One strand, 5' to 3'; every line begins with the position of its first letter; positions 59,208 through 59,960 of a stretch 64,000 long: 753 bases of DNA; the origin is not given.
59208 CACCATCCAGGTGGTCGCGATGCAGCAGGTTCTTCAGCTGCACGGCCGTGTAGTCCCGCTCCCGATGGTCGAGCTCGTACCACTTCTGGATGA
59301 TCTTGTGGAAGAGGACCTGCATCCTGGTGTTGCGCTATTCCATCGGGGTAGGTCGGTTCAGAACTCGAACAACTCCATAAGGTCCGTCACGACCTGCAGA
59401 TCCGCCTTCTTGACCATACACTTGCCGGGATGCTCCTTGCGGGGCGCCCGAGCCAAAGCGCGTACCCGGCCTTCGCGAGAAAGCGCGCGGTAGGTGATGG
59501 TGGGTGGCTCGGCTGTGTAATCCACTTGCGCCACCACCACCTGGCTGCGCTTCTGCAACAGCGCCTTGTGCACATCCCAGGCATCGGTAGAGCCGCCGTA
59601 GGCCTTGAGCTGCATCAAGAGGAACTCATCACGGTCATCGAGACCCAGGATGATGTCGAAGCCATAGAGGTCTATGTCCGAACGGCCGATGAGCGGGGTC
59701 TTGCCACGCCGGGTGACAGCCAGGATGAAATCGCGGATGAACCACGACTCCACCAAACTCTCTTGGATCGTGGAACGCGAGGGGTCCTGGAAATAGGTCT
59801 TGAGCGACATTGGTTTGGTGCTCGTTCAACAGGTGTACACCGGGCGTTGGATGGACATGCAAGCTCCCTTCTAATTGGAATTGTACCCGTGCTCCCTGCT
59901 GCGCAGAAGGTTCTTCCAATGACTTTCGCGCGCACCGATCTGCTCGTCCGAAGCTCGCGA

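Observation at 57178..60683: Upf1-like SF1 helicase preceded by a small REase-like protein and a GIY-YIG nuclease (a 'split' helicase-nuclease module)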

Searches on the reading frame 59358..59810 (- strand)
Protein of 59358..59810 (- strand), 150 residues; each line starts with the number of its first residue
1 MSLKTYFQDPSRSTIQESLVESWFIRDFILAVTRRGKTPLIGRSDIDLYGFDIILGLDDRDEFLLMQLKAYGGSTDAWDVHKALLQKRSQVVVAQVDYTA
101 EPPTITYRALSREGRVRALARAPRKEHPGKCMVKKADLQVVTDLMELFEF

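Call 3: search_protein_families(library=pfam, proteins=[window:59358-59810:-], max_evalue=0.1)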
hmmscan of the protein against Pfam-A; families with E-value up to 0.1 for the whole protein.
window:59358-59810:- (150 aa): 0 families

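Call 4: search_protein_families(library=padloc, proteins=[window:59358-59810:-], max_evalue=0.1)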
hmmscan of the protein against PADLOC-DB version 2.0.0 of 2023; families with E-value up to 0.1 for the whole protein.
window:59358-59810:- (150 aa): 0 families

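Call 5: search_protein_families(library=ncbifam, proteins=[window:59358-59810:-], max_evalue=0.1)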
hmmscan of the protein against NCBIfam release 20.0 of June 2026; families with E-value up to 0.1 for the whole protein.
window:59358-59810:- (150 aa): 0 families

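Call 6: search_protein_families(library=phrogs, proteins=[window:59358-59810:-], max_evalue=0.1)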
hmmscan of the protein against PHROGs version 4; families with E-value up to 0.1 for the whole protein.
window:59358-59810:- (150 aa): 0 families

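Call 7: search_solved_structures(query=window:59358-59810:-, max_evalue=10)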
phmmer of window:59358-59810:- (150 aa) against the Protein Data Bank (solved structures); distinct sequences matched with E-value up to 10: 3.
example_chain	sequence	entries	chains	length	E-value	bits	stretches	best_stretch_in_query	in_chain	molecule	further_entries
8pjy_A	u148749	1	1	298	6.9e-07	32.6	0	65-97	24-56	SAKe6EEref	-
7on6_A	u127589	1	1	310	1.4e-06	31.6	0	65-97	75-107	SAKe6AE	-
8pju_A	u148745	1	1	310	1.4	12.1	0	65-97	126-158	SAKe6DEtal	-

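Call 9: find_homologous_proteins(query=window:59358-59810:-, max_evalue=0.001)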
Query window:59358-59810:- (150 aa): 7 proteins with E <= 0.001 among 32 candidates.
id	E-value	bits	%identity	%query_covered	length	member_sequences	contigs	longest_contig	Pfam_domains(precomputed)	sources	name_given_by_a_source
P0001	4.1e-93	327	100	100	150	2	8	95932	-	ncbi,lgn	-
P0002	9.1e-76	271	84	99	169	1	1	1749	-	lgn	-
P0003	7.8e-60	219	70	99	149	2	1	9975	-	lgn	-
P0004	1.7e-59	218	69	99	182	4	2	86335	-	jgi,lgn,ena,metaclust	jgi:hypothetical protein|metaclust:\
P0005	3.8e-54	200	61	99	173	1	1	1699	-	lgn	-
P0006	3.9e-49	184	56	98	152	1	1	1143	-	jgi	jgi:hypothetical protein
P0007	4.3e-32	129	97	44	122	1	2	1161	-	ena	-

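Call 10: find_encoding_contigs(protein=P0004, flank=10000, max_places=4)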
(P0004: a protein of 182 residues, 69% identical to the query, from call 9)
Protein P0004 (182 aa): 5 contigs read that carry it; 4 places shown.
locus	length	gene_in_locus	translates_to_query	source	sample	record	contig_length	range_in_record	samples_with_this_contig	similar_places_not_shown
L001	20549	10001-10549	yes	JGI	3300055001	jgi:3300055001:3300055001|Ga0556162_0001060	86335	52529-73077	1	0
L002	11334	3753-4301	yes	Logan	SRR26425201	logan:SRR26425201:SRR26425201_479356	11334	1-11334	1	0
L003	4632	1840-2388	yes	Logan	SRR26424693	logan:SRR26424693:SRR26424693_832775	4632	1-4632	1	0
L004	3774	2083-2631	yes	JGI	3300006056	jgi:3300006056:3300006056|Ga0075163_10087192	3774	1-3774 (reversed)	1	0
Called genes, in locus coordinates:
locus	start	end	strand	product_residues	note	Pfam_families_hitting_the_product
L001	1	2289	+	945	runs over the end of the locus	PF00176:SNF2-rel_dom, PF00270:DEAD, PF04851:ResIII, PF00271:Helicase_C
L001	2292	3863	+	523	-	PF13271:DUF4062, PF13749:HATPase_c_4, PF21247:Fic-like_C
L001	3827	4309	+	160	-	-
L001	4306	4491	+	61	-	-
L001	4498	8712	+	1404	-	PF07669:Eco57I, PF20473:MmeI_Mtase, PF20466:MmeI_TRD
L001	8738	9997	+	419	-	PF00753:Lactamase_B (weak)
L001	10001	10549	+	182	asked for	-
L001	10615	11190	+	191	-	-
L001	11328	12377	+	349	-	PF04471:Mrr_cat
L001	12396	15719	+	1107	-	PF00069:Pkinase, PF01636:APH (weak), PF07714:PK_Tyr_Ser-Thr, PF00580:UvrD-helicase, PF13086:AAA_11, PF13245:AAA_19, PF13604:AAA_30, PF13087:AAA_12, +1 more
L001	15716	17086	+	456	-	-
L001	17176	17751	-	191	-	-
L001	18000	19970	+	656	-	-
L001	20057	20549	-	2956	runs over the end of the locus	PF22352:K319L-like_PKD (faint), PF00801:PKD (weak), PF18911:PKD_4, PF00801:PKD, PF18911:PKD_4, PF00801:PKD, PF18911:PKD_4, PF13585:CHU_C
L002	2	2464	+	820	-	?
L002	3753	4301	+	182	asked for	-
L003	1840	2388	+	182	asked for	-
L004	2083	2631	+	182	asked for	-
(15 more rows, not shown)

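Call 11: find_encoding_contigs(protein=P0003, flank=10000, max_places=4)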
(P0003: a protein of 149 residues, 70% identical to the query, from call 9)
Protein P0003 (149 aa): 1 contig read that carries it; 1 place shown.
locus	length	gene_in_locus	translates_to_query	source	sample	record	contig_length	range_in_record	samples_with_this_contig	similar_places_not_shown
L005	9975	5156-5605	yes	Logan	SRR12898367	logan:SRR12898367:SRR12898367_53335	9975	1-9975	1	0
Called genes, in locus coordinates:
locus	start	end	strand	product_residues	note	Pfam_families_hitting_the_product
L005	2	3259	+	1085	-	?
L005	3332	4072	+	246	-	PF12697:Abhydrolase_6 (weak)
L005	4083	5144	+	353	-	-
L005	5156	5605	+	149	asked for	-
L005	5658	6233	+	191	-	-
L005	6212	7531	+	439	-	-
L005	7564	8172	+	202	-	PF10544:T5orf172, PF13455:MUG113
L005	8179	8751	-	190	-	-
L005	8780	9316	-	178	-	PF08774:VRR_NUC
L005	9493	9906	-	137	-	-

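Call 12: find_encoding_contigs(protein=P0001, flank=10000, max_places=6)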
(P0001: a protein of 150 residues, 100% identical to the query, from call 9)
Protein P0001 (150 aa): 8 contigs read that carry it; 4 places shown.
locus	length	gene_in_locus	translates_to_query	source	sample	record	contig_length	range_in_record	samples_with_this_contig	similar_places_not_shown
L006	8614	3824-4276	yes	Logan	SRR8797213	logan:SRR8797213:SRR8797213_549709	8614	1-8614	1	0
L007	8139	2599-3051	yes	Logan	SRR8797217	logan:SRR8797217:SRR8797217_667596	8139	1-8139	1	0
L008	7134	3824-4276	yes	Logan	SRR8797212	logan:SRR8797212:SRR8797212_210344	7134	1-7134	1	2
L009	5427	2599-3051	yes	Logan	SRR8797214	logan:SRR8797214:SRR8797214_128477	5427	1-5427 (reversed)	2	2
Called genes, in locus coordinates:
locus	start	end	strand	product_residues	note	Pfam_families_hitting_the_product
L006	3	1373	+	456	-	?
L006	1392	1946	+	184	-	PF22014:DUF6932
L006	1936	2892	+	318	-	-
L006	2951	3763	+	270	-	-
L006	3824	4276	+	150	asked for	-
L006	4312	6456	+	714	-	PF04851:ResIII (faint), PF13086:AAA_11, PF13245:AAA_19, PF13604:AAA_30 (weak), PF01443:Viral_helicase1 (faint), PF13087:AAA_12, PF13538:UvrD_C_2 (weak)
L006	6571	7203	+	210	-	PF04250:DUF429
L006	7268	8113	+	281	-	-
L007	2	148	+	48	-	?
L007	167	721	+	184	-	PF22014:DUF6932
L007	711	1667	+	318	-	-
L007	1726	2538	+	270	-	-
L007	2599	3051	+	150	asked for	-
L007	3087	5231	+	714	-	PF04851:ResIII (faint), PF13086:AAA_11, PF13245:AAA_19, PF13604:AAA_30 (weak), PF01443:Viral_helicase1 (faint), PF13087:AAA_12, PF13538:UvrD_C_2 (weak)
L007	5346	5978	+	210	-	PF04250:DUF429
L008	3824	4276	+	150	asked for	-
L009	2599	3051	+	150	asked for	-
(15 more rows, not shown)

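Call 26: search_protein_representatives(alignment_id=A1)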
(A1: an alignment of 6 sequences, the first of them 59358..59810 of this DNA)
Query: 6 sequences, 151 profile positions. Proteins with E-value up to 0.001 (for the whole library): 69; up to 1e-10: 38; up to 1e-30: 2. The best 69 are listed.
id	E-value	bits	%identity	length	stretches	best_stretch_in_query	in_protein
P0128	1.5e-39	151.3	-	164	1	4-148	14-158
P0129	2.8e-38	147.3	-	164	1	54-150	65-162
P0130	1.2e-28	115.9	-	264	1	7-149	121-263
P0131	4.0e-28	114.3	-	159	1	4-150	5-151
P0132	5.7e-28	113.8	-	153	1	6-149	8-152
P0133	1.1e-27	112.9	-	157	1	7-143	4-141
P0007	2.4e-25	105.3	-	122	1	84-150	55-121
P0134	6.8e-24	100.6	-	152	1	11-142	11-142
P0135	1.7e-23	99.3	-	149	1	5-143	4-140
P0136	1.1e-22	96.6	-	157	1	5-149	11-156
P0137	2.7e-22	95.4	-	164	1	7-142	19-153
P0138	3.8e-22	94.9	-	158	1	4-150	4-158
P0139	2.7e-21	92.1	-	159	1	8-149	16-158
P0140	1.3e-20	89.9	-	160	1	7-149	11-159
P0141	2.9e-20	88.8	-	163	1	6-149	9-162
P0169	5.9e-08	48.8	-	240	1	116-150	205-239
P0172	9.8e-07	44.9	-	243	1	6-88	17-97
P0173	1.3e-06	44.5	-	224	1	7-88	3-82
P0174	1.4e-06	44.3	-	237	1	6-87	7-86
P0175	3.6e-06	43.0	-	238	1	4-87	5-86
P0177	9.4e-06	41.7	-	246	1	4-89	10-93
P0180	2.6e-05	40.3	-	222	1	2-89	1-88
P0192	1.6e-04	37.7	-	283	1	7-86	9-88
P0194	4.5e-04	36.2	-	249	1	4-87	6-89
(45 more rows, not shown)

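Call 28: search_protein_families(library=pfam, proteins=[P0172, P0173, P0174, P0175, P0177, P0180, P0192, P0130, P0169, P0194], max_evalue=0.1)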
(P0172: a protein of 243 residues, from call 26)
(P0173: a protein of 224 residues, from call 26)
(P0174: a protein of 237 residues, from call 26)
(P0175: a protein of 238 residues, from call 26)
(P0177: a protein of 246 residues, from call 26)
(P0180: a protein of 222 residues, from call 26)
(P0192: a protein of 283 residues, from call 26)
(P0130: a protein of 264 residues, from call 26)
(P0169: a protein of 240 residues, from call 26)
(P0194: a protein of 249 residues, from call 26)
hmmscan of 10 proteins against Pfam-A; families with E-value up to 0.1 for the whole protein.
P0172 (243 aa): 2 families
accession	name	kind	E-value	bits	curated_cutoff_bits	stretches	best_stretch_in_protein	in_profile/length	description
PF11645.14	PDDEXK_5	-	0.00099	19.6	26.1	1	47-81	19-53/138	PD-(D/E)XK endonuclease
PF12667.13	NigD_N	-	0.075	13.6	24.3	0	56-84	6-33/67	NigD-like N-terminal OB domain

P0173 (224 aa): 1 family
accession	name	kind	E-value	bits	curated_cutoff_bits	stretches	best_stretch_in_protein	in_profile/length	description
PF11645.14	PDDEXK_5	-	0.018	15.5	26.1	1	10-67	3-54/138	PD-(D/E)XK endonuclease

P0174 (237 aa): 0 families

P0175 (238 aa): 1 family
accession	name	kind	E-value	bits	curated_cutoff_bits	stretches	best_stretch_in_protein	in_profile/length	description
PF11645.14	PDDEXK_5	-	0.0031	18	26.1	1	33-75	15-57/138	PD-(D/E)XK endonuclease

P0177 (246 aa): 1 family
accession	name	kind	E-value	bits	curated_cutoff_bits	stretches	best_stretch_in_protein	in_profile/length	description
PF11645.14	PDDEXK_5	-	0.0052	17.3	26.1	1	38-81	15-58/138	PD-(D/E)XK endonuclease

P0180 (222 aa): 0 families

P0192 (283 aa): 0 families

P0130 (264 aa): 0 families

P0169 (240 aa): 1 family
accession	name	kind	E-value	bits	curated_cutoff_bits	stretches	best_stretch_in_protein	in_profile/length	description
PF01420.25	Methylase_S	-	5.5e-12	46.7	22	1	25-199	1-159/168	Type I restriction modification DNA specificity domain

P0194 (249 aa): 0 families

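Call 32: find_related_loci(query=A3, collection=genome_contigs, flank=8000)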
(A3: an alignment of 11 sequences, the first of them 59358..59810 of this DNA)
Query A3 (150 aa) in genome_contigs; peptide patterns used: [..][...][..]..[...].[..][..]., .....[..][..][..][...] (x = any residue, [..] = any of these).
24 stretches matched a pattern; 5 encode a relative of the query (tblastn E <= 1e-3); 5 distinct loci.
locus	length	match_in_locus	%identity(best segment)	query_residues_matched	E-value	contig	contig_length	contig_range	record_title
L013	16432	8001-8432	34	6-149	6e-27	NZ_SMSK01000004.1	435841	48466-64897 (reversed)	Segetibacter sp. 3557_3 NODE_4_length_435841_cov_46.556525, whole genome shotgun sequence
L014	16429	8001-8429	35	6-148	2e-25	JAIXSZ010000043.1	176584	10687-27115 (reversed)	MAG: Sphingobacteriales bacterium isolate C8_MAG_00020 pond_C8_MAG_00020_000000000061, whole genome shotgun sequence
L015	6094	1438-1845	30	6-141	1e-20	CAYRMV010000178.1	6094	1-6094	MAG TPA_asm: uncultured Flavobacteriales bacterium isolate SRP220891_co4_450 genome assembly, contig: NODE_23630_length_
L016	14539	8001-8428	55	7-149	2e-38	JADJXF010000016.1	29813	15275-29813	MAG: Flavobacteriales bacterium isolate Kalu_18-Q3-R12-55_MAXAC.064 tig00003719-10-301190, whole genome shotgun sequence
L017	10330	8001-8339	27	13-124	3e-11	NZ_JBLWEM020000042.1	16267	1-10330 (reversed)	Candidatus Electronema sp. JC JC__251188, whole genome shotgun sequence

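Call 37: search_protein_families(library=pfam, proteins=[L013:7109-7606:+, L013:4614-6476:+, L013:8588-9874:-, L013:9875-12319:-, L014:7028-7657:+, L014:5962-6660:+, L014:4694-5791:+, L014:8639-9211:-, L001:10615-11190:+, L005:4083-5144:+], max_evalue=0.01)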
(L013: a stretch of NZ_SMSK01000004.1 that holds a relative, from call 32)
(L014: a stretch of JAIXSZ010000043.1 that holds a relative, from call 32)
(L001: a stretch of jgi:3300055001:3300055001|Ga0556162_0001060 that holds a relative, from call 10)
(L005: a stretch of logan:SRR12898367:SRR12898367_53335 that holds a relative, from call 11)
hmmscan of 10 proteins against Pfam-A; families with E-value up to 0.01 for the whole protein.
L013:7109-7606:+ (165 aa): 1 family
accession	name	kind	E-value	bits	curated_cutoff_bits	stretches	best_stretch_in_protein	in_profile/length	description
PF22278.2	DUF6958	-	3.8e-23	82.1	27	1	71-154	1-90/90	Family of unknown function (DUF6958)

L013:4614-6476:+ (620 aa): 6 families
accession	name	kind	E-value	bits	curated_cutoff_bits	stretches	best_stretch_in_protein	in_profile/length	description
PF17164.10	DUF5122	-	1.7e-66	220.6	27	5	120-155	1-36/36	Domain of unknown function (DUF5122) beta-propeller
PF18962.6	Por_Secre_tail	-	2.9e-11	43.9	27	1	545-616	1-72/75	Secretion system C-terminal sorting domain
PF00754.31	F5_F8_type_C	-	5.8e-05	23.7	28.2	1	452-521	45-114/127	F5/8 type C domain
PF20405.4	DUF6695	-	0.0028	18.3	25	0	305-338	13-44/79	DUF6695 C-terminal domain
PF21200.3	Glyco_hydro_39_C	-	0.0042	17.8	27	0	470-530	28-83/89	Alpha-L-iduronidase C-terminal domain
PF22633.2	F5_F8_type_C_2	-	0.0092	17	27.8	0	454-505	32-81/91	NedA-like, galactose-binding domain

L013:8588-9874:- (428 aa): 1 family
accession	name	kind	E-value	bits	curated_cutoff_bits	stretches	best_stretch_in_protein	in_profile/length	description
PF10117.15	McrBC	-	3.9e-67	226.9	23.9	1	47-370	2-318/318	McrBC 5-methylcytosine restriction system component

L013:9875-12319:- (814 aa): 5 families
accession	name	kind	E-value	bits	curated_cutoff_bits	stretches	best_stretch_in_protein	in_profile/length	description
PF07728.20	AAA_5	-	1e-14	55.1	22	2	617-698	65-139/139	AAA domain (dynein-related subfamily)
PF00004.35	AAA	-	3.5e-05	24.7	21.2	0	339-361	1-23/131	ATPase family associated with various cellular activities (AAA)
PF13401.12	AAA_22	-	0.00063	20.5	27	1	339-411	8-65/130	AAA domain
PF02679.21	ComA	-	0.0037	17.2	25.2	1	162-262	56-152/243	(2R)-phospho-3-sulfolactate synthase (ComA)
PF13191.12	AAA_16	-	0.0085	17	32.6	0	336-401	24-85/167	AAA ATPase domain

L014:7028-7657:+ (209 aa): 0 families

L014:5962-6660:+ (232 aa): 0 families

L014:4694-5791:+ (365 aa): 4 families
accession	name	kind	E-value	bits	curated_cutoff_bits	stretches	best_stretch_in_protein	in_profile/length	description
PF13776.11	DUF4172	-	5.6e-29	100.7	25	1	4-85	1-82/82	Domain of unknown function (DUF4172)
PF02661.23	Fic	-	1.2e-15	58.5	24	1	115-222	2-93/93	Fic/DOC family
PF22168.2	DIP2311-like_C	-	0.0027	18.4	27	1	317-362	18-62/63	Transcriptional regulator DIP2311-like, C-terminal domain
PF08220.18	HTH_DeoR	-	0.0055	16.9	21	0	305-354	3-50/57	DeoR-like helix-turn-helix domain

L014:8639-9211:- (190 aa): 0 families

L001:10615-11190:+ (191 aa): 0 families

L005:4083-5144:+ (353 aa): 0 families

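Call 38: predict_structure(alignment_id=A2)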
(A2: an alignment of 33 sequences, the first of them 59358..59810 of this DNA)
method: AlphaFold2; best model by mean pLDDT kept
length: 150 residues; sequences in the alignment: 33
mean_pLDDT: 93.0   pTM: 0.86
mean pLDDT of the five models: 93.0, 92.9, 92.2, 92.0, 90.9
residues with pLDDT >= 90: 114; 70-90: 35; 50-70: 1; < 50: 0
segments of 3 or more residues with pLDDT < 50: none
pLDDT, mean of each block of 10 residues (from residue 1): 80 88 97 97 84 95 95 92 93 94 95 97 96 98 94
secondary structure, 60 per line:
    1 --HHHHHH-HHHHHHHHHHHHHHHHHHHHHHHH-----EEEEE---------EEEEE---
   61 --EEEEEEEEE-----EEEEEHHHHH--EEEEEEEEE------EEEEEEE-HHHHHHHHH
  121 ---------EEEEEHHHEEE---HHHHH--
elements in order: H3-8 H10-33 E39-43 E53-57 E63-71 E77-81 H82-86 E89-97 E104-110 H112-120 E130-134 E138-140 H144-148

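Call 40: fold_search(model_id=the predicted structure, library=pdb)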
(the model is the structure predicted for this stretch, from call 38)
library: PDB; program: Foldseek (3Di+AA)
matches with E <= 10: 363; with E <= 0.001: 3
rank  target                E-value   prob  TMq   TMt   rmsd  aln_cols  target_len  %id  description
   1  9qcc_M                8.0e-04  1.00  0.44  0.20   6.1       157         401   13  Activated XauSPARDA filament assembly with bound dsDNA substrate (released 2025-12-17)
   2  9jsz_J                8.0e-04  0.99  0.40  0.20   6.8       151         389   14  active NbaSPARDA complexes (released 2025-04-02)
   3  9jt2_B                9.6e-04  1.00  0.43  0.20   6.1       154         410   14  substrate-bound NbaSPARDA complexes (released 2025-04-02)
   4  9vx6_T                1.5e-03  0.99  0.39  0.18   6.3       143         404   12  Helical structure of gRNA-tDNA SPARDA complex (released 2026-01-14)
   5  9qcc_Y                1.9e-03  1.00  0.44  0.21   6.3       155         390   14  Activated XauSPARDA filament assembly with bound dsDNA substrate (released 2025-12-17)
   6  2wcw_B                2.3e-03  1.00  0.43  0.50   5.0       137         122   12  1.6A resolution structure of Archaeoglobus fulgidus Hjc, a Holliday junction resolvase from an archaeal hyperthermophi (released 2009-03-24)
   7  2wcw_A                2.4e-03  1.00  0.45  0.51   5.1       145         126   12  1.6A resolution structure of Archaeoglobus fulgidus Hjc, a Holliday junction resolvase from an archaeal hyperthermophi (released 2009-03-24)
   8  9vx6_P                2.9e-03  0.98  0.41  0.20   6.5       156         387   15  Helical structure of gRNA-tDNA SPARDA complex (released 2026-01-14)
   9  2wcz_B                3.1e-03  0.99  0.38  0.46   4.8       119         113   13  1.6A resolution structure of Archaeoglobus fulgidus Hjc, a Holliday junction resolvase from an archaeal hyperthermophi (released 2009-03-24)
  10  2wiw_A                3.9e-03  0.98  0.38  0.45   5.4       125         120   13  Crystal structures of Holliday junction resolvases from Archaeoglobus fulgidus bound to DNA substrate (released 2009-05-26)
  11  1gef_B                5.3e-03  0.98  0.38  0.45   6.0       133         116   14  Crystal structure of the archaeal holliday junction resolvase HJC (released 2001-03-21)
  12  2wcw_C                5.7e-03  0.97  0.38  0.44   5.3       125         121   12  1.6A resolution structure of Archaeoglobus fulgidus Hjc, a Holliday junction resolvase from an archaeal hyperthermophi (released 2009-03-24)
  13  9vx6_X                5.7e-03  0.95  0.41  0.20   6.4       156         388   15  Helical structure of gRNA-tDNA SPARDA complex (released 2026-01-14)
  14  2wiw_B                8.2e-03  0.97  0.39  0.44   5.2       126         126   12  Crystal structures of Holliday junction resolvases from Archaeoglobus fulgidus bound to DNA substrate (released 2009-05-26)
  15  4tkk_A                9.3e-03  0.98  0.43  0.48   5.2       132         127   12  Sulfolobus solfataricus HJC mutants (released 2015-08-12)
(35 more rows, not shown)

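Call 47: find_encoding_contigs(protein=P0002, flank=8000, max_places=2)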
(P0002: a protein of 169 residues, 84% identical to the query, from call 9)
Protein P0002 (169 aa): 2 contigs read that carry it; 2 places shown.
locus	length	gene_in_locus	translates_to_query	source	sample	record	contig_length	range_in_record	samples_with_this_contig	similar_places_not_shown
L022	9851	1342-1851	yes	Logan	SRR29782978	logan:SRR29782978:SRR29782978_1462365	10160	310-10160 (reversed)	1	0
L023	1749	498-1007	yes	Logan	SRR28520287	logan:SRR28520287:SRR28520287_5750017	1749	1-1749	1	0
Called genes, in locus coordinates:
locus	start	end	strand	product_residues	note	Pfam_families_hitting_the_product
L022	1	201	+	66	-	?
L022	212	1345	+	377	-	-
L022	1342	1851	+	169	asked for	-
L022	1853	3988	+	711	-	PF04851:ResIII (faint), PF13086:AAA_11, PF13245:AAA_19, PF13604:AAA_30 (weak), PF01443:Viral_helicase1 (faint), PF13087:AAA_12, PF13538:UvrD_C_2 (weak)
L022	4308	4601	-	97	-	-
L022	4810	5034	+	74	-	-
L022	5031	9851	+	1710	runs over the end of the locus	?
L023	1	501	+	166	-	?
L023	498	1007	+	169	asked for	-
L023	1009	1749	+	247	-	?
